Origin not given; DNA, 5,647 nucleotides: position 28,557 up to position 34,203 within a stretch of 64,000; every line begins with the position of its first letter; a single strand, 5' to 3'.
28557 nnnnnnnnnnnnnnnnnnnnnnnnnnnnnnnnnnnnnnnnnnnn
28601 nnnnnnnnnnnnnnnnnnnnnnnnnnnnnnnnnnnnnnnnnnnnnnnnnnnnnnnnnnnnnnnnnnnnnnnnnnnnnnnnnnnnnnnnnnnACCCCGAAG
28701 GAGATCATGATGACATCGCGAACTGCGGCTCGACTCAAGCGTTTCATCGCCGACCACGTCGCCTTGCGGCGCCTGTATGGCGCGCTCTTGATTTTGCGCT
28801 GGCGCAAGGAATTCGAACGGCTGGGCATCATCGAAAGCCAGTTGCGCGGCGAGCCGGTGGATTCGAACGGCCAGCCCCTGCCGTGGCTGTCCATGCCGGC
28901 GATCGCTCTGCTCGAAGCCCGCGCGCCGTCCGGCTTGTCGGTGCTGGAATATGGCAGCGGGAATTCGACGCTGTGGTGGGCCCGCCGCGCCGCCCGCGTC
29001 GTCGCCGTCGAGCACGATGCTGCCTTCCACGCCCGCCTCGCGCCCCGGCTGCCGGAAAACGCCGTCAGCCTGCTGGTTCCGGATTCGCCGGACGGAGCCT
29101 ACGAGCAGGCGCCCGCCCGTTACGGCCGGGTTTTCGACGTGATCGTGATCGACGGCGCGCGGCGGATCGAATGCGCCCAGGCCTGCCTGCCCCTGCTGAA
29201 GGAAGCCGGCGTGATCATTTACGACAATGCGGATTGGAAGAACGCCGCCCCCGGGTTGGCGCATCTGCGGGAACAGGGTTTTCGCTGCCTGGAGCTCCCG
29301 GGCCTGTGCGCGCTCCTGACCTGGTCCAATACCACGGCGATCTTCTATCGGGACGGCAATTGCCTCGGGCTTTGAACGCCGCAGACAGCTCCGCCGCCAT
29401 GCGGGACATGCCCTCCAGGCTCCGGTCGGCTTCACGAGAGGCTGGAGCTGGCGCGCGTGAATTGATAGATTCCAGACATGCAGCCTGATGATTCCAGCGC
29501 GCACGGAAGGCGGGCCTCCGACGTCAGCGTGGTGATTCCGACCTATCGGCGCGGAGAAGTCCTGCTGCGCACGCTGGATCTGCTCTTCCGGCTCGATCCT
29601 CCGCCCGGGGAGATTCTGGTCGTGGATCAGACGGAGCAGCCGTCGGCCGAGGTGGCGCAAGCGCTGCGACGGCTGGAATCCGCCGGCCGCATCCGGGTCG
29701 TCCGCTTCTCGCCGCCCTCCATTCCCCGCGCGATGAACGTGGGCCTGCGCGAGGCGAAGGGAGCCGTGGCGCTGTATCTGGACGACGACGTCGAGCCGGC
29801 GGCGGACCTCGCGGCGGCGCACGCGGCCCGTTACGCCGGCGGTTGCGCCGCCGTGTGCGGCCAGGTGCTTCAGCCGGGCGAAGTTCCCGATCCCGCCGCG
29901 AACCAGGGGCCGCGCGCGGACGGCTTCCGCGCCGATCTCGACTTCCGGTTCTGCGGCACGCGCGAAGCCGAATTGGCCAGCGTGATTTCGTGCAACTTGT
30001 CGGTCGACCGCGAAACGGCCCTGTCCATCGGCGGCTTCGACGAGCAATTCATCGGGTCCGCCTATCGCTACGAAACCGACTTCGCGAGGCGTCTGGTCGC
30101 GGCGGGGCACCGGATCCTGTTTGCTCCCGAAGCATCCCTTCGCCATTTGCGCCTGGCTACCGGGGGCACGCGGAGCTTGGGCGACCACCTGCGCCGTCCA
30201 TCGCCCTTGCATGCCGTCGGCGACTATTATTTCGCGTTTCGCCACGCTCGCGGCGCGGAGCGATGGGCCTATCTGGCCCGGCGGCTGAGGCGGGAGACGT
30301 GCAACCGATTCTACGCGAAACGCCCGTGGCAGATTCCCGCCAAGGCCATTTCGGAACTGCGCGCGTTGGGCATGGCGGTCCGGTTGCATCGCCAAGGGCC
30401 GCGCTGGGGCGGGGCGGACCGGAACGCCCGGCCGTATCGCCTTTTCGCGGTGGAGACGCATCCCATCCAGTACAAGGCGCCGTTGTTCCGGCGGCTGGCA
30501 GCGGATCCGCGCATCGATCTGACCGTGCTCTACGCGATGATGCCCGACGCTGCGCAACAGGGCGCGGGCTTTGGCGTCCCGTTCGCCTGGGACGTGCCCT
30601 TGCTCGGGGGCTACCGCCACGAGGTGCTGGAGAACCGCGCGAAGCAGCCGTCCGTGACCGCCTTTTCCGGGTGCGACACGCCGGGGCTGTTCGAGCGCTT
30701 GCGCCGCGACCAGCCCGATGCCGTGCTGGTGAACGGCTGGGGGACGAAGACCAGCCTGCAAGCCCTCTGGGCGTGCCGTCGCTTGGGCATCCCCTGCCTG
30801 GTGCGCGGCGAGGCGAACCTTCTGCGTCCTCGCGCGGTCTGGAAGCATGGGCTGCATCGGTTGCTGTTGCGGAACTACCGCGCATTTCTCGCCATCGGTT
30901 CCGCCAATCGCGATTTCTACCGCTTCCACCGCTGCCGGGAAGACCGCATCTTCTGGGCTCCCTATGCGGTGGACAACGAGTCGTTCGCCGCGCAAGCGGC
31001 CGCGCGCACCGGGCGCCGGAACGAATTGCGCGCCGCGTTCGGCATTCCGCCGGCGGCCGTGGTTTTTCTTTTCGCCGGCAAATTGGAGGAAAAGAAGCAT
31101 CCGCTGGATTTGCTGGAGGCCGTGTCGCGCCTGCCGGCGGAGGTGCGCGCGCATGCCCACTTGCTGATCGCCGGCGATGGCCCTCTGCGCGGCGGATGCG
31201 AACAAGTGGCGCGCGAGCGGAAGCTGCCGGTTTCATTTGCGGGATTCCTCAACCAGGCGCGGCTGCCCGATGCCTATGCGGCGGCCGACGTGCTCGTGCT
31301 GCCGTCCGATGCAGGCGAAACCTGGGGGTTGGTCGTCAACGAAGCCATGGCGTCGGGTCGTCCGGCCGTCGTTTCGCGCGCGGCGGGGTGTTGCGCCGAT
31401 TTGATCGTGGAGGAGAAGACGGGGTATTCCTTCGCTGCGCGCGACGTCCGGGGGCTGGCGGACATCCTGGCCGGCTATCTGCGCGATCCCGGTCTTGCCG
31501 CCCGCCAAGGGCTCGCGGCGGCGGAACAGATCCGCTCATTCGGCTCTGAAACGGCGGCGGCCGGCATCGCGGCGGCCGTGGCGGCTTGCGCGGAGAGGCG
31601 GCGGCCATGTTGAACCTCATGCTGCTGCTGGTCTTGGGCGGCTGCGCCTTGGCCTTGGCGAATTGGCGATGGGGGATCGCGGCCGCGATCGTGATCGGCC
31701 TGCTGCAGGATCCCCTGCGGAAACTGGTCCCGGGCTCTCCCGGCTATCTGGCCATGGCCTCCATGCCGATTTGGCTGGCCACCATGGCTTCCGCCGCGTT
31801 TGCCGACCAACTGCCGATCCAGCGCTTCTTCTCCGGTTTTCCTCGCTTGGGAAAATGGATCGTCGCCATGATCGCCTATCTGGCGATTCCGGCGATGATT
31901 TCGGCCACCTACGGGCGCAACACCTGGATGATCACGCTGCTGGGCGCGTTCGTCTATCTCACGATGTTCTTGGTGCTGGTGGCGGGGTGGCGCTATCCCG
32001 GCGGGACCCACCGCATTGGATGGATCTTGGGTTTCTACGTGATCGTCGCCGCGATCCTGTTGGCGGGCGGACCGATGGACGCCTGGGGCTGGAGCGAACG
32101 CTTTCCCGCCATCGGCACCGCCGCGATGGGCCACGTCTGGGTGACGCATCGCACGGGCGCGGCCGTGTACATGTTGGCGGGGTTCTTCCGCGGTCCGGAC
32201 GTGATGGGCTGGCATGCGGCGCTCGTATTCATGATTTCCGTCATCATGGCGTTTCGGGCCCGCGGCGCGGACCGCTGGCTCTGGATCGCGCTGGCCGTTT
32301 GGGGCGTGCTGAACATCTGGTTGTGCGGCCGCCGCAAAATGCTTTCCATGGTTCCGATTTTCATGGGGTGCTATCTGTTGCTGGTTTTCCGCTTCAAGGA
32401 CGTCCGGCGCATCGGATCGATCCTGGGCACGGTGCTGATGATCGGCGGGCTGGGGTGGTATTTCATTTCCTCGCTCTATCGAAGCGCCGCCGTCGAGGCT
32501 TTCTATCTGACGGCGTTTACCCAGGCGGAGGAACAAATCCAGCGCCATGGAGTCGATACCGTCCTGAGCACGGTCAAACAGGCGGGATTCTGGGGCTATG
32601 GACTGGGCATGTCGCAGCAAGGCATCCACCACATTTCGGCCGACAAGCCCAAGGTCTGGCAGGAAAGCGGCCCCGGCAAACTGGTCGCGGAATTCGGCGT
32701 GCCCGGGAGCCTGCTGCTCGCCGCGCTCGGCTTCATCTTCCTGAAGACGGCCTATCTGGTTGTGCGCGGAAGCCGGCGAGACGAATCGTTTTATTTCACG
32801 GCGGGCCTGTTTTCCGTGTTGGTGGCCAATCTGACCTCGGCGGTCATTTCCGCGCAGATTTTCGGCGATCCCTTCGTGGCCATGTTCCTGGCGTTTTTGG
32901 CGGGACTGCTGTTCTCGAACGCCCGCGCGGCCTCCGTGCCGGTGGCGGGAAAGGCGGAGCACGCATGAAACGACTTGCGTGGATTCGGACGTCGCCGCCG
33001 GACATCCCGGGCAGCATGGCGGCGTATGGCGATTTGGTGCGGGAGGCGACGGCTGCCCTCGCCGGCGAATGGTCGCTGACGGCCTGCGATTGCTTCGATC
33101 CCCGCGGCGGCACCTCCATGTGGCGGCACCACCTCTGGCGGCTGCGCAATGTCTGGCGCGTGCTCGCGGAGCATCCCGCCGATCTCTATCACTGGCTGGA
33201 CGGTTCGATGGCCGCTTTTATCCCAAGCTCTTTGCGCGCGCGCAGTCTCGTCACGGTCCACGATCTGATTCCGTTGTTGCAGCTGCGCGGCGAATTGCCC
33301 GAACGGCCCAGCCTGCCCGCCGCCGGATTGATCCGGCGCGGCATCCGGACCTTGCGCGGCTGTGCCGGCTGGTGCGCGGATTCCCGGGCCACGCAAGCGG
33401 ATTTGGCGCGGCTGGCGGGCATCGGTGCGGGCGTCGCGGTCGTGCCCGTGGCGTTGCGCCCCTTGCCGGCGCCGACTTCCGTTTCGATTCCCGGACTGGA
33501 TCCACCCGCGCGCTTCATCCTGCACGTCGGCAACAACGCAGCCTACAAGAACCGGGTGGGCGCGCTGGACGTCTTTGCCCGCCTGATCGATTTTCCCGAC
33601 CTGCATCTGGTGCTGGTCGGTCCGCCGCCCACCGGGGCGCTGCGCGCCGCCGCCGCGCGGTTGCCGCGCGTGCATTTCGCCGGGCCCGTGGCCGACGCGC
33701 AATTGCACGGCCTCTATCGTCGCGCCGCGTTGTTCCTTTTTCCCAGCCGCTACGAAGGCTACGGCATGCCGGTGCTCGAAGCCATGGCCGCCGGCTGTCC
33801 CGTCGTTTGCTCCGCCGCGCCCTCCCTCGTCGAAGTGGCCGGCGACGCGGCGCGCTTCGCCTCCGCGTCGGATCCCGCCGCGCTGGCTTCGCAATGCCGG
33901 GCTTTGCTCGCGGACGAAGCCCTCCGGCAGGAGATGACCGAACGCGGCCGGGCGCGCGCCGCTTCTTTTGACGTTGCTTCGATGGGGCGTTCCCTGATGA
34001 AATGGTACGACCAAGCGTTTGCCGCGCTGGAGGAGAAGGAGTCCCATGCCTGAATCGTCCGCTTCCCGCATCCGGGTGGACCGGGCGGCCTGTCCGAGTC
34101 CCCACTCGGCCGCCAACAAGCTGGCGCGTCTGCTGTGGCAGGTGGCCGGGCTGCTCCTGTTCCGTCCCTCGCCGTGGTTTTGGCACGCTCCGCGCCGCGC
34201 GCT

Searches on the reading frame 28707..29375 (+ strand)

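Call 30: search_protein_families(library=pfam, proteins=[window:28707-29375:+], max_evalue=0.001)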
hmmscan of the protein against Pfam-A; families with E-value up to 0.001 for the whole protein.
window:28707-29375:+ (222 aa): 1 family
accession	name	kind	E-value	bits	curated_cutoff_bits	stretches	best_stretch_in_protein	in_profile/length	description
PF13578.12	Methyltransf_24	-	5.2e-07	30.9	26.3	1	80-174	1-104/105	Methyltransferase domain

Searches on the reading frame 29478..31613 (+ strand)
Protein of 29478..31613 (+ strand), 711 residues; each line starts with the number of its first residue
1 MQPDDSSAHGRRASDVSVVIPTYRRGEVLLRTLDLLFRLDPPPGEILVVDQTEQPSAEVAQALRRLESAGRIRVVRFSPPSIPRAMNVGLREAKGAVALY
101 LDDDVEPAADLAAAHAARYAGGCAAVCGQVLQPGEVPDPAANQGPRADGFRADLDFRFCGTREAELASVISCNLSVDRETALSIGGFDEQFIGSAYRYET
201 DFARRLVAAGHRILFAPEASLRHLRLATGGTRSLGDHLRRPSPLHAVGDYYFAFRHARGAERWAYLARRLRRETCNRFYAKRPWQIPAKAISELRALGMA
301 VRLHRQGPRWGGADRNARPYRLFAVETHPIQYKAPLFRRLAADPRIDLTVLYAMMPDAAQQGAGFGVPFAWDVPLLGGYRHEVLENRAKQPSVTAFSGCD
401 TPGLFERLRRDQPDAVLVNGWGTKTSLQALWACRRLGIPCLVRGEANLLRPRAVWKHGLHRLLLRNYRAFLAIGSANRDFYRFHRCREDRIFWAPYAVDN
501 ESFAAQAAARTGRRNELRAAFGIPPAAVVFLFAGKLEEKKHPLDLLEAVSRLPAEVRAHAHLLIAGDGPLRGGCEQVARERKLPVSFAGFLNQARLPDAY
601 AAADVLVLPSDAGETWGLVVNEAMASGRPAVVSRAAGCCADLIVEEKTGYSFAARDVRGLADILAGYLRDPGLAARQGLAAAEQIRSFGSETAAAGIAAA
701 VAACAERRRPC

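Call 30: search_protein_families(library=pfam, proteins=[window:29478-31613:+], max_evalue=0.001)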
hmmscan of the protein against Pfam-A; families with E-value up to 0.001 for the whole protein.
window:29478-31613:+ (711 aa): 6 families
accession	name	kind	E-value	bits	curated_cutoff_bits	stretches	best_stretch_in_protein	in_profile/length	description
PF00534.26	Glycos_transf_1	-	4.6e-28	98.3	26.4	1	514-681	2-169/172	Glycosyl transferases group 1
PF13692.12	Glyco_trans_1_4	-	1e-25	91.1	27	1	529-670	3-142/142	Glycosyl transferases group 1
PF00535.33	Glycos_transf_2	-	1.3e-14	54.9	23.3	1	17-138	1-123/168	Glycosyl transferase family 2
PF13641.12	Glyco_tranf_2_3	-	1.3e-08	35.6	27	1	16-233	3-209/230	Glycosyltransferase like family 2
PF20706.3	GT4-conflict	-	1.4e-05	24.7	26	1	570-646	248-322/385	Family 4 Glycosyltransferase in conflict systems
PF13524.12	Glyco_trans_1_2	-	0.00026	21.4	25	1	546-686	6-130/144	Glycosyl transferase-like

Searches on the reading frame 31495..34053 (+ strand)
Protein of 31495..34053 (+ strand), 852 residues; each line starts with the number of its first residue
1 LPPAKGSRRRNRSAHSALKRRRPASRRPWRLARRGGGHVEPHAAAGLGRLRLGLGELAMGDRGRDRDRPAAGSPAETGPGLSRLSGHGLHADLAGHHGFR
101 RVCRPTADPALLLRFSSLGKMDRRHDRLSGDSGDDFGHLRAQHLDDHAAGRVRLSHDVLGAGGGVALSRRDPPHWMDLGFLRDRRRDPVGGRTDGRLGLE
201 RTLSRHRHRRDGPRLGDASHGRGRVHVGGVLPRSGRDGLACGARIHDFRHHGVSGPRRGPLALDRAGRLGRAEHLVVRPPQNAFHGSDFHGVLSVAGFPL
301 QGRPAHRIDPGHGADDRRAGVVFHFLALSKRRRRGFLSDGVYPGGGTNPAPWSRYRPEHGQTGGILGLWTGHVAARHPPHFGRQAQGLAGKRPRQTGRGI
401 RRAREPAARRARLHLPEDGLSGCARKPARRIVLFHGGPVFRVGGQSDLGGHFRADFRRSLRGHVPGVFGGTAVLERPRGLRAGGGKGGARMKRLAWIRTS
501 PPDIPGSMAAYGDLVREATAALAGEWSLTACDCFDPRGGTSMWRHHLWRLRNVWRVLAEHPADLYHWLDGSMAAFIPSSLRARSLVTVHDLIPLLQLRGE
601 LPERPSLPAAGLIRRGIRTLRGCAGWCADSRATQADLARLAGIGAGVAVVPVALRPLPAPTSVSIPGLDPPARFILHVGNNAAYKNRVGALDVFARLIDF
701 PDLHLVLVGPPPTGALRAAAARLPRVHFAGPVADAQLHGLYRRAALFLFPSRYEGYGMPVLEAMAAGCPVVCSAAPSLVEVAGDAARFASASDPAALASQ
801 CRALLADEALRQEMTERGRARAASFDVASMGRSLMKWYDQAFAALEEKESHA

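Call 31: search_protein_families(library=pfam, proteins=[window:31495-34053:+], max_evalue=0.001)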
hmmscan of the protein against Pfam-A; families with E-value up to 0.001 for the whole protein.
window:31495-34053:+ (852 aa): 4 families
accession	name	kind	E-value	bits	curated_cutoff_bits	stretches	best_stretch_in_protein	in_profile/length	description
PF00534.26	Glycos_transf_1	-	1.5e-26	93.4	26.4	1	669-820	12-171/172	Glycosyl transferases group 1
PF13692.12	Glyco_trans_1_4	-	8.5e-25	88.1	27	1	674-807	3-142/142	Glycosyl transferases group 1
PF13524.12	Glyco_trans_1_2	-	1e-11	45.4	25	1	701-822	13-129/144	Glycosyl transferase-like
PF20706.3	GT4-conflict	-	7.5e-09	35.5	26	1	675-776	202-314/385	Family 4 Glycosyltransferase in conflict systems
